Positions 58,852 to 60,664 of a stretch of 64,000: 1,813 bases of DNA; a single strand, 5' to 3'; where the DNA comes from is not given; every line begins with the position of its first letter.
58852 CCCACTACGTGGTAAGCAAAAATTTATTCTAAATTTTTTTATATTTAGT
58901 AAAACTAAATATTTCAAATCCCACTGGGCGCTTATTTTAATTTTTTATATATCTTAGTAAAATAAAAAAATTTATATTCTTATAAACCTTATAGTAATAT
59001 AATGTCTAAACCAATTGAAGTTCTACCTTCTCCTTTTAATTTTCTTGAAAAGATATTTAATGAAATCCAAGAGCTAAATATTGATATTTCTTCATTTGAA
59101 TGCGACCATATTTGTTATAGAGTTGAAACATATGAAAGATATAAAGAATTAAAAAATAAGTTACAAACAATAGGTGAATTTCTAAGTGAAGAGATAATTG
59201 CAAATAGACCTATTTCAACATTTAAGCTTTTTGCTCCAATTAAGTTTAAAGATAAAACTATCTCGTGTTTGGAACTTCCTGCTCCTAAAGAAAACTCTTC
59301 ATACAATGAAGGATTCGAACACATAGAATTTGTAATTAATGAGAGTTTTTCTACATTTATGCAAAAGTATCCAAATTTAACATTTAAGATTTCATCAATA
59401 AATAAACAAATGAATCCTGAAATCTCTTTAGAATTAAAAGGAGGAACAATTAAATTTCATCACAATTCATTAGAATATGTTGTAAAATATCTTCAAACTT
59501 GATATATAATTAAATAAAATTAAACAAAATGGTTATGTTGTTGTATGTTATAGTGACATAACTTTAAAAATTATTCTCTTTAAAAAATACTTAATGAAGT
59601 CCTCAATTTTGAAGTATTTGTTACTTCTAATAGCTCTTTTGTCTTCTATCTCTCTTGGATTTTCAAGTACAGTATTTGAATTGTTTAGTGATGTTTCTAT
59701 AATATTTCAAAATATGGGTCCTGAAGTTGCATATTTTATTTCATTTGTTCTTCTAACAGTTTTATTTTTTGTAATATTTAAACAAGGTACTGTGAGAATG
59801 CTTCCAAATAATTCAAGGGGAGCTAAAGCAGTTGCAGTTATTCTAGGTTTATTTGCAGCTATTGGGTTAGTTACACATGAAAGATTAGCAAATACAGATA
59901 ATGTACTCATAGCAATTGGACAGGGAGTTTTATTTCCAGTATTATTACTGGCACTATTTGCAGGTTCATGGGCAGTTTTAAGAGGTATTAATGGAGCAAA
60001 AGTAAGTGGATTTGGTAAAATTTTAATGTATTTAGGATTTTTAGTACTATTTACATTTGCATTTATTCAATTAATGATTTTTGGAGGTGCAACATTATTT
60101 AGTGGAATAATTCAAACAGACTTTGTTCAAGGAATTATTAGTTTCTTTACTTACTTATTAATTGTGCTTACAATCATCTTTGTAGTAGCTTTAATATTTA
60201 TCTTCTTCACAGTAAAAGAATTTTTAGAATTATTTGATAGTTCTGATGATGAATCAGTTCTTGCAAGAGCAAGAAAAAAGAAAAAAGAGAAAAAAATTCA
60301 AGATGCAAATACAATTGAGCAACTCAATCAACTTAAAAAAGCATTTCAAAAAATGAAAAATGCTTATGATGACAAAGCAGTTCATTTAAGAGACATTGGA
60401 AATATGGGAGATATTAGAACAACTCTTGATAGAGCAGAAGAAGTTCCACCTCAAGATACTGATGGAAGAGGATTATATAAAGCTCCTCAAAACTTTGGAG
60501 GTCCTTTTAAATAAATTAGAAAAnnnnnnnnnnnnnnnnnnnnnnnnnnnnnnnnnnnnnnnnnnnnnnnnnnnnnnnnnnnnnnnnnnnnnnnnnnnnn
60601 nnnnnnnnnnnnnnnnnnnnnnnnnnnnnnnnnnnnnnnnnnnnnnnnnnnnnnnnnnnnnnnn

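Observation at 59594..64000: Uncharacterised three-gene operon: polytopic membrane protein, 555-aa helical protein and a highly divergent AAA+ ATPase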

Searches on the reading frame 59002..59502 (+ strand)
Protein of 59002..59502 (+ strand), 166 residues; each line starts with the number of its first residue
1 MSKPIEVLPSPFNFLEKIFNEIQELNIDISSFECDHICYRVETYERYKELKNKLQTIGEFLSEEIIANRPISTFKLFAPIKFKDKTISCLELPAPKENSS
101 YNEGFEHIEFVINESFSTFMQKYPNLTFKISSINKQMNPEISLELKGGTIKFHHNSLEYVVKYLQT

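Call 10: search_protein_families(library=pfam, proteins=[window:59002-59502:+], max_evalue=0.01)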
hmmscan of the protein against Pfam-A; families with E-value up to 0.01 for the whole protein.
window:59002-59502:+ (166 aa): 1 family
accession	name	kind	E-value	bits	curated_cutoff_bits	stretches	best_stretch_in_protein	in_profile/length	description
PF06185.18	YecM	-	3.4e-39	134.9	25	1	13-162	11-178/180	YecM protein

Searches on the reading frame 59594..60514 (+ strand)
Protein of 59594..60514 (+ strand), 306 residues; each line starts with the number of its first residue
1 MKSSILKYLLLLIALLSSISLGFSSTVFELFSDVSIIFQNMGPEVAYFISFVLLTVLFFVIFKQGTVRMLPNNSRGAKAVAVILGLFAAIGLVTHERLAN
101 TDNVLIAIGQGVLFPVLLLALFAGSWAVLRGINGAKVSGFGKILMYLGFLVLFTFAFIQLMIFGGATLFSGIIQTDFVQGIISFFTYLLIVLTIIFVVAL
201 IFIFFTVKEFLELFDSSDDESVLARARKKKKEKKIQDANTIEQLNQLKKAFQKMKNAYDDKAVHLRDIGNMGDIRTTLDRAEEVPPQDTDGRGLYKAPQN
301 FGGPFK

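Call 4: search_protein_families(library=pfam, proteins=[window:59594-60514:+], max_evalue=1)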
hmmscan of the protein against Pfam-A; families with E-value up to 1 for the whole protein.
window:59594-60514:+ (306 aa): 8 families
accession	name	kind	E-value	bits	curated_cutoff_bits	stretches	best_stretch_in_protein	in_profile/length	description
PF25610.1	HR1_TOCA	-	0.0064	17.2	27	1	226-261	13-49/90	TOCA family HR1 domain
PF03896.21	TRAP_alpha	-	0.016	14.9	24.7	1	178-234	117-161/180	Translocon-associated protein (TRAP), alpha subunit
PF08564.16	CDC37_C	-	0.021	15.4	22.1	1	214-278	5-69/100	Cdc37 C terminal domain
PF17561.7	TssO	-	0.03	14.9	29.2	1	189-256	10-75/148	Type VI secretion system, TssO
PF20386.3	DUF6681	-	0.052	13.6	24.1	0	176-243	45-112/267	Family of unknown function (DUF6681)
PF08581.15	Tup_N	-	0.059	14.2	28.7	1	229-266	28-70/77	Tup N-terminal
PF21186.2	DUF6852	-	0.2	12.8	27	1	221-268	14-61/71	Domain of unknown function (DUF6852)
PF07219.19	HemY_N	-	0.58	10.7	31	1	188-238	18-62/107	HemY protein N-terminus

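Call 5: search_protein_families(library=ncbifam, proteins=[window:59594-60514:+], max_evalue=1)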
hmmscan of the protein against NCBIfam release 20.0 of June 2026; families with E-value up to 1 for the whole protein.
window:59594-60514:+ (306 aa): 6 families
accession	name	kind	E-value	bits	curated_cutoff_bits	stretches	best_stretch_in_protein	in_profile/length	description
NF046000.1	MAG1210_fam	subfamily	0.0084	14.8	275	1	152-252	75-157/550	MAG1210 family protein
NF005929.0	PRK07946.1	equivalog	0.1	12.3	157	1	189-254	81-147/204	Na(+)/H(+) antiporter subunit C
TIGR01620.2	hyp_HI0043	subfamily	0.14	11.8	160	1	162-267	64-173/329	TIGR01620 family protein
NF042931.1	SAG1386_EF1546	equivalog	0.21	11.6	80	1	184-239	30-86/158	SAG1386/EF1546 family surface-associated protein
TIGR03064.1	sortase_srtB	equivalog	0.23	10.7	153.75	1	193-260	7-71/235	class B sortase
NF045996.1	MAG0920_fam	subfamily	0.69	9.3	43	1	143-255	61-170/232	MAG0920 family protein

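Call 6: search_protein_families(library=padloc, proteins=[window:59594-60514:+], max_evalue=1)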
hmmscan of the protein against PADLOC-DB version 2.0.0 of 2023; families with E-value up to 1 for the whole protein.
window:59594-60514:+ (306 aa): 0 families

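Call 75: search_protein_families(library=phrogs, proteins=[window:59594-60514:+], max_evalue=0.01)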
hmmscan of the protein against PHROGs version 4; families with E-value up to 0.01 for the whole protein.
window:59594-60514:+ (306 aa): 1 family
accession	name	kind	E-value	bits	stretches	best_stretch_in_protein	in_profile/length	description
phrog_736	-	unknown function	0.0021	19.1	1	185-259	13-83/112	-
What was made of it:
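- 59594..60514 (+): Gene 1: polytopic membrane protein, 306 aa. It has an N-terminal hydrophobic segment and about 5-7 TM spans (aa 1-215, 59594-60238). No family hit (calls 4-6, 75).
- Tried and rejected: Pfam, NCBIfam, PADLOC and PHROGs scans of all three proteins gave nothing significant (calls 4-6, 75).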
